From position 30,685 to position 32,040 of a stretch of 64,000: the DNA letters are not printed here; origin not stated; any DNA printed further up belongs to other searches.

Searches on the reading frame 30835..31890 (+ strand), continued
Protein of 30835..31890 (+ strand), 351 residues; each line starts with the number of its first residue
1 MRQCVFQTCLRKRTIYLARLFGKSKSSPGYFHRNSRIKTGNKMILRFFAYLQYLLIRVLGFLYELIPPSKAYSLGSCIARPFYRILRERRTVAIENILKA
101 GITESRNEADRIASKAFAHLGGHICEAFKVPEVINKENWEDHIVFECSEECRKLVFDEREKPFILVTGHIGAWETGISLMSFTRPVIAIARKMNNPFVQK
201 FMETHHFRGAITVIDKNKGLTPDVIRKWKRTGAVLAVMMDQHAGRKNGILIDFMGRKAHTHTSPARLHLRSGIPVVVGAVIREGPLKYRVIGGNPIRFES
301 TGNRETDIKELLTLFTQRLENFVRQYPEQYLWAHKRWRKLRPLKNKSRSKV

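Call 64: find_encoding_contigs(protein=P0134, flank=6000, max_places=1)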
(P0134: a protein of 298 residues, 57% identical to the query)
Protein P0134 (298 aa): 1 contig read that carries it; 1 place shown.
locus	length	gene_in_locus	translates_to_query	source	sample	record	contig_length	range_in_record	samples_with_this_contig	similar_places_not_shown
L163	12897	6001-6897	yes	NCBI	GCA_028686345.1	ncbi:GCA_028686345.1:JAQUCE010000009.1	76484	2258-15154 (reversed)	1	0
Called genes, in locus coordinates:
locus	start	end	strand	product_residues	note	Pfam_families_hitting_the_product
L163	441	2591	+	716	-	PF21231:GH141_M, PF13229:Beta_helix (weak)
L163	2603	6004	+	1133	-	PF11028:TMEM260_N (weak), PF13432:TPR_16 (faint), PF12895:ANAPC3 (faint), PF00515:TPR_1 (faint), PF07719:TPR_2 (faint), PF13181:TPR_8 (faint), PF23914:TPR_CcmH_CycH (weak), PF14559:TPR_19 (weak), +2 more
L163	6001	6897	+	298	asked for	PF03279:Lip_A_acyltrans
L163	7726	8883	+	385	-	PF08238:Sel1 (faint), PF13529:Peptidase_C39_2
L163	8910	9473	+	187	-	PF00383:dCMP_cyt_deam_1, PF14437:MafB19-deam (weak)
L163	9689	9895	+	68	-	-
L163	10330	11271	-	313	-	PF14100:DUF6807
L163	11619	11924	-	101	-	-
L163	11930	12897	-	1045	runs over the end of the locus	PF00873:ACR_tran, PF03176:MMPL (faint), PF02355:SecD_SecF_C (faint)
